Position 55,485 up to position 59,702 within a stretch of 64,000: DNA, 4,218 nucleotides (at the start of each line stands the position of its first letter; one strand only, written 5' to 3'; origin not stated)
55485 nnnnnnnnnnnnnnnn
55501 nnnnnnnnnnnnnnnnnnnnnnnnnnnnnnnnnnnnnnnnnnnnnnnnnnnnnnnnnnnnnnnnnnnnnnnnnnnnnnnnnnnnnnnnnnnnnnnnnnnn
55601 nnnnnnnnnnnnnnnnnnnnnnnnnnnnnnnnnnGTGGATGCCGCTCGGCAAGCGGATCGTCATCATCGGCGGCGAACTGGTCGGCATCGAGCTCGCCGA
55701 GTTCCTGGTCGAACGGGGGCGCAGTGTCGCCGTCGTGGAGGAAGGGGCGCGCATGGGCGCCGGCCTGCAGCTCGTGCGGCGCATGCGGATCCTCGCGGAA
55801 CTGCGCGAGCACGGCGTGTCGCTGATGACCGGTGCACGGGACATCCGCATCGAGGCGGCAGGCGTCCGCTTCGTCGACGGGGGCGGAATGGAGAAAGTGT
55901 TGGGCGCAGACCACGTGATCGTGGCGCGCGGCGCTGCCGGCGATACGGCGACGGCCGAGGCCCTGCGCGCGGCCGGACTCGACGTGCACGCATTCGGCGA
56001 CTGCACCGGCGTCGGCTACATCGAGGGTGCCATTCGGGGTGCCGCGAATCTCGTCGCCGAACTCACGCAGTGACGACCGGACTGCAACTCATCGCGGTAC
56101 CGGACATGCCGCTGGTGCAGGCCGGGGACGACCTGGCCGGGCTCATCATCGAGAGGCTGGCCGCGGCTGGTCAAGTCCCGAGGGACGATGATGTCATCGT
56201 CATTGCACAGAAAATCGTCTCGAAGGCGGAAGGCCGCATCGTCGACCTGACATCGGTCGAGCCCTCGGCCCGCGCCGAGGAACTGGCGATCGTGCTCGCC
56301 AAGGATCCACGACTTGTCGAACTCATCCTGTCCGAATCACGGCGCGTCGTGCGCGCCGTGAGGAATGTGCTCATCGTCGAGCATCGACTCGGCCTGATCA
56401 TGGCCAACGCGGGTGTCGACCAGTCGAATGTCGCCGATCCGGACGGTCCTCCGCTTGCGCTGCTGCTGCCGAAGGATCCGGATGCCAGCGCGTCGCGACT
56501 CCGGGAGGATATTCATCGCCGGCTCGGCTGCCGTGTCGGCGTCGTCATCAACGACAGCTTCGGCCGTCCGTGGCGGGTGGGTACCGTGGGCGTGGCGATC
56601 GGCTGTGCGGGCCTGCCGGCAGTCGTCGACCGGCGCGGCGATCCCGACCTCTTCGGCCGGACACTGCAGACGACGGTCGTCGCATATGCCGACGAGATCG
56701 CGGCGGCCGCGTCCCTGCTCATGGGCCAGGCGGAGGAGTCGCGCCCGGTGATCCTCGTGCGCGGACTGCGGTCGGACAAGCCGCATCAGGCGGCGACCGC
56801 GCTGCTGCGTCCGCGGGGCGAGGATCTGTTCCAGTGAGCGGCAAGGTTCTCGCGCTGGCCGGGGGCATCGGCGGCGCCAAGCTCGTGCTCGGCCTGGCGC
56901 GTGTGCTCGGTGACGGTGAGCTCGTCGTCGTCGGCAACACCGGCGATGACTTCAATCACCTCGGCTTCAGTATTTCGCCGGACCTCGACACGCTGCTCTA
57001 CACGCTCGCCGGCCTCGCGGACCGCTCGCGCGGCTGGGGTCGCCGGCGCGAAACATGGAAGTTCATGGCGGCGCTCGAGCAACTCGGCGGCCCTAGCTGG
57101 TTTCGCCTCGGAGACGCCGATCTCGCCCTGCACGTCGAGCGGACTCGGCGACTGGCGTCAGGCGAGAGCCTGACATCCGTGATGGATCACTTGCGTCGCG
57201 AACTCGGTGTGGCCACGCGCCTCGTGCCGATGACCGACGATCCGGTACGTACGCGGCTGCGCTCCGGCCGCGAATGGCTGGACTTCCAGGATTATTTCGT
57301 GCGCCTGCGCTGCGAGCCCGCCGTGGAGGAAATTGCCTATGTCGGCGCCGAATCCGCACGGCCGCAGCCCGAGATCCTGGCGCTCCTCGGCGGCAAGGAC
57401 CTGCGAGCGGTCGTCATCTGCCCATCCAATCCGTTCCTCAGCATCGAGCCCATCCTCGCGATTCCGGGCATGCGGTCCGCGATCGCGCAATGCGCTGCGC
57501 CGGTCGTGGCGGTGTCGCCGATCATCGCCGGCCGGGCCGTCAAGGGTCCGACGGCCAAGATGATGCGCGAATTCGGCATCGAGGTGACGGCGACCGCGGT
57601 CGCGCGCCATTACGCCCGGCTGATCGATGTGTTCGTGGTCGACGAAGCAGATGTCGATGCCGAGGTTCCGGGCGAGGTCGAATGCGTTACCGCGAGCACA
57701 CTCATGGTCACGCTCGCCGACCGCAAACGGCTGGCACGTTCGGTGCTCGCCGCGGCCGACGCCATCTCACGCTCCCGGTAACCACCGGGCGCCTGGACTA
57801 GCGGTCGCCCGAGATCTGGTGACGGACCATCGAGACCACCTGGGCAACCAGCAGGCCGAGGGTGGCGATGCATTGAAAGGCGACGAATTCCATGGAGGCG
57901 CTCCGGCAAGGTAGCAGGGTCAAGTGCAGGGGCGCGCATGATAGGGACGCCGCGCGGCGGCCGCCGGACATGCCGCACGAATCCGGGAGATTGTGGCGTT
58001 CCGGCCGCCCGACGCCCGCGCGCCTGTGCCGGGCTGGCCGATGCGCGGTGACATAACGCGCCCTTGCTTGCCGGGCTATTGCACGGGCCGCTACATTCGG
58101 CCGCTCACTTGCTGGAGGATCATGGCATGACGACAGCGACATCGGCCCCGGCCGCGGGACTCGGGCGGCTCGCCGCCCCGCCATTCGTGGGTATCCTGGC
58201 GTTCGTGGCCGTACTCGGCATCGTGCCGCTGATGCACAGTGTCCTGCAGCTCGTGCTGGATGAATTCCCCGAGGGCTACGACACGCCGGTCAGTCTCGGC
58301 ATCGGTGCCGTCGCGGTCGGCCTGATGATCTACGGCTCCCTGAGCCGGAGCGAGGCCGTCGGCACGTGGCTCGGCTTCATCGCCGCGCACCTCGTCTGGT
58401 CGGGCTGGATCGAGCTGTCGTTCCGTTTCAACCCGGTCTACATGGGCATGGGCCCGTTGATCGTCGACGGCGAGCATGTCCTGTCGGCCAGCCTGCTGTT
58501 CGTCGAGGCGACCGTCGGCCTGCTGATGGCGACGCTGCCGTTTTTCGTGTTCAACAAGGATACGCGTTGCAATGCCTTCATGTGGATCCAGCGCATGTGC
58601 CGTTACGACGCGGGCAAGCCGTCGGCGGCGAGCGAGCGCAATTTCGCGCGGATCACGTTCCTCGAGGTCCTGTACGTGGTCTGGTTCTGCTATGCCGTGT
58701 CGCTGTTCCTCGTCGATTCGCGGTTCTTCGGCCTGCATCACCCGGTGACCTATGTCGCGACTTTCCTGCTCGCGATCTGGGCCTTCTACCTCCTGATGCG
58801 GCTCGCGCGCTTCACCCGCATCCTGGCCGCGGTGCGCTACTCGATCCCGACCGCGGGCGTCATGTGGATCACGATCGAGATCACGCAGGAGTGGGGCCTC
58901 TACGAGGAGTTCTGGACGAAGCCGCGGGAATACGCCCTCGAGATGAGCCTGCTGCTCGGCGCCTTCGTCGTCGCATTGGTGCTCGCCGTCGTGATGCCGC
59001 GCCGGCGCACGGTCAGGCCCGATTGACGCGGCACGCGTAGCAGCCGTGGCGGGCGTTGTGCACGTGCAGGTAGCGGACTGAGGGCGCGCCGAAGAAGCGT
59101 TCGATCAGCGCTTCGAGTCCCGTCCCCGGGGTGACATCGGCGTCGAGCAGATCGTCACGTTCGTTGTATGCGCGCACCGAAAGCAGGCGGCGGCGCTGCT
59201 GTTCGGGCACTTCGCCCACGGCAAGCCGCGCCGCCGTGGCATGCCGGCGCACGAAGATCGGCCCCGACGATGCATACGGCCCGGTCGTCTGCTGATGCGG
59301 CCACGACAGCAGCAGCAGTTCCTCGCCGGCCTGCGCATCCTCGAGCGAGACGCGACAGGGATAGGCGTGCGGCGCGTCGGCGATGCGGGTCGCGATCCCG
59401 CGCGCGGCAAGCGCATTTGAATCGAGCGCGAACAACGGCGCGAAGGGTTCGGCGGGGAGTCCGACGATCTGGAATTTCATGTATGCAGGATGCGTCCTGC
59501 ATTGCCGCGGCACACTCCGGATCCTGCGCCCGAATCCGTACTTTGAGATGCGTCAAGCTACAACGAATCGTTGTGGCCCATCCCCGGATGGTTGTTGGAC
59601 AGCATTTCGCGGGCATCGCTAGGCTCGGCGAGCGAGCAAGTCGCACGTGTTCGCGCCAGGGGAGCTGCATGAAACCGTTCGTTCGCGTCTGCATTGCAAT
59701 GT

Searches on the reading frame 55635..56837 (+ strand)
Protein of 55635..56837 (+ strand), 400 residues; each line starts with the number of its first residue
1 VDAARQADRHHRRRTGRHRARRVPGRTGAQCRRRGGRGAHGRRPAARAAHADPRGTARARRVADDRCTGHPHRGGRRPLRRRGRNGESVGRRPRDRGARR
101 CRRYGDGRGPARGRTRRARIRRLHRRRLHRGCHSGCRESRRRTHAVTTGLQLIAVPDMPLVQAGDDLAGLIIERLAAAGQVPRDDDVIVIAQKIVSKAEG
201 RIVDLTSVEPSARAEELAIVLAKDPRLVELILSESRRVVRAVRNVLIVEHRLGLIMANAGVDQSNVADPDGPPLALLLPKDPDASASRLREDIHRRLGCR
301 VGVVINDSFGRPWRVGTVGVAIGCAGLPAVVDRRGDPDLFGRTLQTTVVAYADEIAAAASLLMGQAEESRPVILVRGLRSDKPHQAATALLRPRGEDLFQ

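Call 23: search_protein_families(library=ncbifam, proteins=[window:55635-56837:+], max_evalue=1e-10)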
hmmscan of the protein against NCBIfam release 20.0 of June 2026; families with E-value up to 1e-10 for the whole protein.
window:55635-56837:+ (400 aa): 4 families
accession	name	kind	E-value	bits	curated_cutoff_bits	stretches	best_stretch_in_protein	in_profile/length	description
TIGR01916.1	F420_cofE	equivalog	2.8e-82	275.8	180.65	1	151-400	2-244/244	coenzyme F420-0:L-glutamate ligase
NF009809.0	PRK13293.1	equivalog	2.8e-79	266.1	274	1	150-400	3-244/253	coenzyme F420-0:L-glutamate ligase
NF009810.0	PRK13294.1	equivalog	3.4e-64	217.4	304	1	141-400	4-243/449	coenzyme F420-0:L-glutamate ligase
TIGR04132.1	intra_fol_E_lig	hypoth_equivalog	3.4e-21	75.7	350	1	183-377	29-202/241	putative folate metabolism gamma-glutamate ligase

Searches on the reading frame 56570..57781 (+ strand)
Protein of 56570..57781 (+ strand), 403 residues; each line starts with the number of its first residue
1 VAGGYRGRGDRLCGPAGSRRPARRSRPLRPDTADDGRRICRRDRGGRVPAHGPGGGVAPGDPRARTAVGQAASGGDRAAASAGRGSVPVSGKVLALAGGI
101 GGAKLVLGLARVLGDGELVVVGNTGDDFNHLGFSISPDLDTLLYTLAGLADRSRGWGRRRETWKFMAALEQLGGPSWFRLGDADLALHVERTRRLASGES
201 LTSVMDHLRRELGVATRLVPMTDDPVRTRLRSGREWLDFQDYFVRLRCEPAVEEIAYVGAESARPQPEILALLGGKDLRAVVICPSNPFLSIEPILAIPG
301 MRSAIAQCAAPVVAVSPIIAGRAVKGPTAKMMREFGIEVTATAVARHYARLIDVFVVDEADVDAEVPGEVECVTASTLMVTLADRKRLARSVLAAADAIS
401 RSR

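Call 23: search_protein_families(library=ncbifam, proteins=[window:56570-57781:+], max_evalue=1e-10)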
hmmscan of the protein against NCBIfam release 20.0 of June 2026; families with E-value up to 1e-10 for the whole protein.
window:56570-57781:+ (403 aa): 1 family
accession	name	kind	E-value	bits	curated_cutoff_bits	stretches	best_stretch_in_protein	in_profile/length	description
TIGR01819.1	F420_cofD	equivalog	3.9e-89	298.6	257.45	1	94-393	2-300/301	2-phospho-L-lactate transferase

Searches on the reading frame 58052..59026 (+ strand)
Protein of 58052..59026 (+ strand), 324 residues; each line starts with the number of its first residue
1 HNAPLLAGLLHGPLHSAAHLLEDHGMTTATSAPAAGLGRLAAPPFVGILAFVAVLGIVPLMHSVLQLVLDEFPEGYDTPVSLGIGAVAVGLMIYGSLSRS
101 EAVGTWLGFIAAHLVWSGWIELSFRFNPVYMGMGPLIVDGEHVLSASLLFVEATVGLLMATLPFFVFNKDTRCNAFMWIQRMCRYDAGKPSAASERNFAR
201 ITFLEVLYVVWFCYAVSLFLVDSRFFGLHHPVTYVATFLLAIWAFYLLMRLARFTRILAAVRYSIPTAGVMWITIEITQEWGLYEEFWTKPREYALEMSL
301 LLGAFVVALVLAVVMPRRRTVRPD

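Call 16: search_protein_families(library=pfam, proteins=[window:58052-59026:+])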
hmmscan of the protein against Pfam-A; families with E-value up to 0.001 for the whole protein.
window:58052-59026:+ (324 aa): 0 families

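Call 97: search_protein_families(library=pfam, proteins=[window:58064-59026:+], max_evalue=10)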
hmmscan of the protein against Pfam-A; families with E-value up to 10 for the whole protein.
window:58064-59026:+ (320 aa): 1 family
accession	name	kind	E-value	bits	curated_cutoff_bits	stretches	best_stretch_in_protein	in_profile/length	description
PF09843.14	DUF2070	-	0.36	9.5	30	1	171-315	51-181/561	Predicted membrane protein (DUF2070)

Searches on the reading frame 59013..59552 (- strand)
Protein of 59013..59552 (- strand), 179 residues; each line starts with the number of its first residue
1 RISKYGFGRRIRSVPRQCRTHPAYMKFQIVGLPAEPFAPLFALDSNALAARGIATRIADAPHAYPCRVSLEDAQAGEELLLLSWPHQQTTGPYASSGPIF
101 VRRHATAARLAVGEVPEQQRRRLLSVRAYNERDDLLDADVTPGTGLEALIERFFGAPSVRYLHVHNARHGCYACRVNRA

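Call 18: search_protein_families(library=pfam, proteins=[window:59013-59552:-], max_evalue=0.01)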
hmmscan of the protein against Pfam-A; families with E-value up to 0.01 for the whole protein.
window:59013-59552:- (179 aa): 1 family
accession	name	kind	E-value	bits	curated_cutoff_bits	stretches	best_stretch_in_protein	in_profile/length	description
PF06718.16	DUF1203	-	3.5e-34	118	27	1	64-178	2-116/116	Protein of unknown function (DUF1203)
